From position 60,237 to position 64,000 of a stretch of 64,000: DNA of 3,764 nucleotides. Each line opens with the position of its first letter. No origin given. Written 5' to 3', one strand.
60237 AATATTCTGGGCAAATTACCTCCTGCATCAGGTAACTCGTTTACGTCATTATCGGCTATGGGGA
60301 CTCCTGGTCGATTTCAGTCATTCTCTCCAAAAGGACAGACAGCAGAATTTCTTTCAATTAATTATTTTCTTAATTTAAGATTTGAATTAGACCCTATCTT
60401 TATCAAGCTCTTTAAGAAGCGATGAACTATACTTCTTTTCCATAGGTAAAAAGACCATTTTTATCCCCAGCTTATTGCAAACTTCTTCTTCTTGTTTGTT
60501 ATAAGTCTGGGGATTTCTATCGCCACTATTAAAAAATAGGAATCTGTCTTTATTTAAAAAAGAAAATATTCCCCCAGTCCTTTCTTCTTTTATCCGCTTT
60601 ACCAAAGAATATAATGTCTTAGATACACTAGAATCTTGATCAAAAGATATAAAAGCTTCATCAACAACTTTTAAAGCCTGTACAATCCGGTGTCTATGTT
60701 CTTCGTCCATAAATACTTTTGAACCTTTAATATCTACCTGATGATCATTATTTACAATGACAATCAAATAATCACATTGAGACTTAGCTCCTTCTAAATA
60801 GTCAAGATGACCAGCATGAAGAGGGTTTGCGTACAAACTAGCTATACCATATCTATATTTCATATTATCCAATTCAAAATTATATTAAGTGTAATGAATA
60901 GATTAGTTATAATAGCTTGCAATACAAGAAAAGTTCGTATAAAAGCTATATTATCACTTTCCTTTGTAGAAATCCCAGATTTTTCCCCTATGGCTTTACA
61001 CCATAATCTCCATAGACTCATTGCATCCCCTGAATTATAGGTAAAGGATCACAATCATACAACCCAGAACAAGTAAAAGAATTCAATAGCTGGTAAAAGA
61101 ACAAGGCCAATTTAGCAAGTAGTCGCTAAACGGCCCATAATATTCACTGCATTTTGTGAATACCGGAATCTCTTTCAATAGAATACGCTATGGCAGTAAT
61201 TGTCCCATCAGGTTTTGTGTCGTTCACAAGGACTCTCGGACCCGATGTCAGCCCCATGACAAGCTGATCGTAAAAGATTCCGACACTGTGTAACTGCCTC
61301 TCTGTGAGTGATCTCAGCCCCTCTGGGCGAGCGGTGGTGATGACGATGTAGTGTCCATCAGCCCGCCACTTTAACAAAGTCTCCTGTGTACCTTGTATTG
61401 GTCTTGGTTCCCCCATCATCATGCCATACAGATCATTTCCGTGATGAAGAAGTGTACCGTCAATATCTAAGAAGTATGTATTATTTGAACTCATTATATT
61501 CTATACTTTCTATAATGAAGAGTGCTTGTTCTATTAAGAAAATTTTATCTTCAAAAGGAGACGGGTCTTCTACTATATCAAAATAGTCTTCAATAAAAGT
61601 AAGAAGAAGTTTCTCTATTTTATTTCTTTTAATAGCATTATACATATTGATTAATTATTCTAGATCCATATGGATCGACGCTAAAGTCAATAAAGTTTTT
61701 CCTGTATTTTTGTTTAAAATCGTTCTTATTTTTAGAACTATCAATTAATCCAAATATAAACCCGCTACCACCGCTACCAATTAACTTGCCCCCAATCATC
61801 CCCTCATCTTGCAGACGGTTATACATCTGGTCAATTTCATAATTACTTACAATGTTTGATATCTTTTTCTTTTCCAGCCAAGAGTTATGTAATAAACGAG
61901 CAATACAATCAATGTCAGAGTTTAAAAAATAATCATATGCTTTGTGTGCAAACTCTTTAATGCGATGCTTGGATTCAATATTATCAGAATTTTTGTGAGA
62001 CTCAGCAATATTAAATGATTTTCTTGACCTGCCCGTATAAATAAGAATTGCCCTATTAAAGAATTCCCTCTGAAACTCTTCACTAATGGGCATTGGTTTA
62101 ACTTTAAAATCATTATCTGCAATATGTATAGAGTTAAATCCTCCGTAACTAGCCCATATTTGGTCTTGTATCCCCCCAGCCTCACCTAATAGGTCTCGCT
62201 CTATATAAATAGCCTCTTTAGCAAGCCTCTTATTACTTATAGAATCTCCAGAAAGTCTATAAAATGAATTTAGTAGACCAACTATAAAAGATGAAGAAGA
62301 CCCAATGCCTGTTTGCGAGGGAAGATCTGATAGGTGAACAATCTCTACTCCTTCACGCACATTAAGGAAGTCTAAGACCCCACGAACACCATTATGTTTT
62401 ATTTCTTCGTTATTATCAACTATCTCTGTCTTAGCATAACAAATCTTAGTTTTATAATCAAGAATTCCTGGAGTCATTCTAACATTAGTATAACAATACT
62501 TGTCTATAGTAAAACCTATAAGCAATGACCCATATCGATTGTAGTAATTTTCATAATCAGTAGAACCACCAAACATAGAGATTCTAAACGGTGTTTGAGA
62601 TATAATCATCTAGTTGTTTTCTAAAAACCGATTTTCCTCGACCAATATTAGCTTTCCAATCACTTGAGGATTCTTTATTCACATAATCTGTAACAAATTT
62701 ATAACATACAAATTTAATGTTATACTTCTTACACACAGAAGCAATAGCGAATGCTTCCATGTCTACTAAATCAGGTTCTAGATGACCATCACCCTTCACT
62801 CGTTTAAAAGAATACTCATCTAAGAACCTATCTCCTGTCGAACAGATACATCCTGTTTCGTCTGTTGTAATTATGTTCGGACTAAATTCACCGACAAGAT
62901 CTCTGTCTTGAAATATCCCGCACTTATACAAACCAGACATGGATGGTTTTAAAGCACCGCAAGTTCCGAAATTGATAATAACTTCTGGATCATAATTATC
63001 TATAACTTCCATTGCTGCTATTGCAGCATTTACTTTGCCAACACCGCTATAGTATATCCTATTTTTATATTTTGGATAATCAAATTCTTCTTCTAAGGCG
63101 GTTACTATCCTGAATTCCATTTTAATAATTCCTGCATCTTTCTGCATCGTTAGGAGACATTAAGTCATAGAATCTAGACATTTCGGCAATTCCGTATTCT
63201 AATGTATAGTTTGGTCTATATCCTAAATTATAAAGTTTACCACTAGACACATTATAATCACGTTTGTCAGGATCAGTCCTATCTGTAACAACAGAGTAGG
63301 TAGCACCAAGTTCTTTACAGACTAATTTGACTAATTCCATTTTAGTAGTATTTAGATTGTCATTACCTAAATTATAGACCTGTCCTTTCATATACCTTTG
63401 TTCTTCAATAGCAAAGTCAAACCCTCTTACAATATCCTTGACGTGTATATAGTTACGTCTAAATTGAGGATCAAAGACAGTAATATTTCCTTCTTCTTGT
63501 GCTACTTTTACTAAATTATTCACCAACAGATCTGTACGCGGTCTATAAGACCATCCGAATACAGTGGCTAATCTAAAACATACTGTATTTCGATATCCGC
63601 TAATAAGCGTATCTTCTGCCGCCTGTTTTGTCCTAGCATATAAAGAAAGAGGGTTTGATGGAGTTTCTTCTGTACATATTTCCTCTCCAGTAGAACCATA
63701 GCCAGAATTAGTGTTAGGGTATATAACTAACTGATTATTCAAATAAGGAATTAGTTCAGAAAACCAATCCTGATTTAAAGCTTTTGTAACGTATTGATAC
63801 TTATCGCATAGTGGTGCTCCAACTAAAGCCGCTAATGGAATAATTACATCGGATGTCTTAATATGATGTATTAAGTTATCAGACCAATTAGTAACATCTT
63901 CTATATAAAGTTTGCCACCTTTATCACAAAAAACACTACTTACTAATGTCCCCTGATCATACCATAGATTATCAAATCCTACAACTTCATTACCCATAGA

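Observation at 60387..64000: Phage-borne nucleotide-sugar pathway cluster (nucleotidyltransferase, HAD phosphatase, GHMP kinase, MTAN-like, epimerase) plus distant gmd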

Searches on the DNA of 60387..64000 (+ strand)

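Call 6: search_dna_similar(query=window:60387-64000:+, collection=phages, mode=near, max_rows=20)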
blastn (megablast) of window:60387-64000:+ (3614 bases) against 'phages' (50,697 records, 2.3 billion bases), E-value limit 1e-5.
No match.

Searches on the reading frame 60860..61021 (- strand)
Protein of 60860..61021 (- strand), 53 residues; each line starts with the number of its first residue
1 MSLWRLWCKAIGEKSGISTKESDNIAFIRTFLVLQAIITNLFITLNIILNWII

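Call 3: search_protein_families(library=pfam, proteins=[window:60860-61021:-], max_evalue=0.01)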
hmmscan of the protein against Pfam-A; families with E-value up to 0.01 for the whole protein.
window:60860-61021:- (53 aa): 0 families

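Call 4: search_protein_families(library=ncbifam, proteins=[window:60860-61021:-], max_evalue=0.01)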
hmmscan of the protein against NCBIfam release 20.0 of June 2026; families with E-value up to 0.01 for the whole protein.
window:60860-61021:- (53 aa): 0 families

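Call 5: search_protein_families(library=phrogs, proteins=[window:60860-61021:-], max_evalue=0.01)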
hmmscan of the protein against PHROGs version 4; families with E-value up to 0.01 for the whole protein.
window:60860-61021:- (53 aa): 1 family
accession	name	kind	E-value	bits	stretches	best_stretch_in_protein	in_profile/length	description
phrog_1679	-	unknown function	8.4e-17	61.7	1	2-51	5-54/71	-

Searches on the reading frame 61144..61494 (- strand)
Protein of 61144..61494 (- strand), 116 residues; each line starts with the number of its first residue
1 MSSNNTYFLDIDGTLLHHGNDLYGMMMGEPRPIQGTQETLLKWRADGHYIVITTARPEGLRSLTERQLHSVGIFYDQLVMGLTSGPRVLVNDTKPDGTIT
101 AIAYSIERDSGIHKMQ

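Call 3: search_protein_families(library=pfam, proteins=[window:61144-61494:-], max_evalue=0.01)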
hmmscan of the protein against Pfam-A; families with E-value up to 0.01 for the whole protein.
window:61144-61494:- (116 aa): 5 families
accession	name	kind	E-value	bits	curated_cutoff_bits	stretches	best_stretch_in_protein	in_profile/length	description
PF08282.18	Hydrolase_3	-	5.5e-05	23.5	20.9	1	8-57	2-41/255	haloacid dehalogenase-like hydrolase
PF03767.20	Acid_phosphat_B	-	0.0014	18.6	27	0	27-78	116-168/230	HAD superfamily, subfamily IIIB (Acid phosphatase)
PF24694.1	LNS2_PITM1-3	-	0.0021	18.5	27.7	1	9-71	3-61/124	PITM 1-3, LNS2 domain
PF25109.1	HAD_PNKP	-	0.0047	17.5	27.6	1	6-70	3-69/143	Polynucleotide kinase PNKP phosphatase domain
PF13344.12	Hydrolase_6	-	0.0057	17.1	27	0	8-76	2-59/101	Haloacid dehalogenase-like hydrolase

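Call 4: search_protein_families(library=ncbifam, proteins=[window:61144-61494:-], max_evalue=0.01)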
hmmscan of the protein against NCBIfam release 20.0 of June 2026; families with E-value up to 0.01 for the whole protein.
window:61144-61494:- (116 aa): 1 family
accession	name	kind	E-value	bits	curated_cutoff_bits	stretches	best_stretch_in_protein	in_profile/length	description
TIGR00099.1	Cof-subfamily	subfamily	5.6e-05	22.9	137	1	7-61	2-44/256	Cof-type HAD-IIB family hydrolase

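Call 5: search_protein_families(library=phrogs, proteins=[window:61144-61494:-], max_evalue=0.01)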
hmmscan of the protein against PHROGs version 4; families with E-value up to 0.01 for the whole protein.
window:61144-61494:- (116 aa): 3 families
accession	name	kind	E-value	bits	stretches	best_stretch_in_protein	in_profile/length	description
phrog_1238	-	moron, auxiliary metabolic gene and host takeover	5.8e-09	36.7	1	5-76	23-91/155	phosphoheptose isomerase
phrog_415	-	other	1.3e-08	35.8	1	2-81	19-114/218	polynucleotide kinase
phrog_505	-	other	0.00066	20.2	1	4-96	161-248/295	polynucleotide kinase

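Call 57: search_solved_structures(query=window:61144-61494:-, max_evalue=0.1, show_alignments=1)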
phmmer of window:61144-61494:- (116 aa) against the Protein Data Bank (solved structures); distinct sequences matched with E-value up to 0.1: 1.
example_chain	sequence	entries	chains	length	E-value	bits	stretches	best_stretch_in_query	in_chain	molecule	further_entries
4xrp_A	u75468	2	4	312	0.043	17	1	8-84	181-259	Pnkp1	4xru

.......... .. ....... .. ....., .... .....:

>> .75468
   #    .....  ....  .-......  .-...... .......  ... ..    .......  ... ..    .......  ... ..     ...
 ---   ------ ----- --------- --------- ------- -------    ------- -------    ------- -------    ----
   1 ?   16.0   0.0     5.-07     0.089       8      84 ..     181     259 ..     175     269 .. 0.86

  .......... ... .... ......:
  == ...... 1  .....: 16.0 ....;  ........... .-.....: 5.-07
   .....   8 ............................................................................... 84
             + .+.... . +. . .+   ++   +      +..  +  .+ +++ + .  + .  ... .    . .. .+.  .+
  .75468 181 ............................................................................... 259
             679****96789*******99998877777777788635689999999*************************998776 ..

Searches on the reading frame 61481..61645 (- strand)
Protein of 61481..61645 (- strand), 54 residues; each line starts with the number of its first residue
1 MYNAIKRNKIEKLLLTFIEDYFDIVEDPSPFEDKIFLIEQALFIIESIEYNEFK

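Call 3: search_protein_families(library=pfam, proteins=[window:61481-61645:-], max_evalue=0.01)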
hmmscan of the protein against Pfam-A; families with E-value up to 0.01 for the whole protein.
window:61481-61645:- (54 aa): 0 families

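Call 4: search_protein_families(library=ncbifam, proteins=[window:61481-61645:-], max_evalue=0.01)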
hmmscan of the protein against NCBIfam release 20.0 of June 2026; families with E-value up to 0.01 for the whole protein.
window:61481-61645:- (54 aa): 0 families

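Call 5: search_protein_families(library=phrogs, proteins=[window:61481-61645:-], max_evalue=0.01)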
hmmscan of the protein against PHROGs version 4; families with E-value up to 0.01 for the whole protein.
window:61481-61645:- (54 aa): 0 families
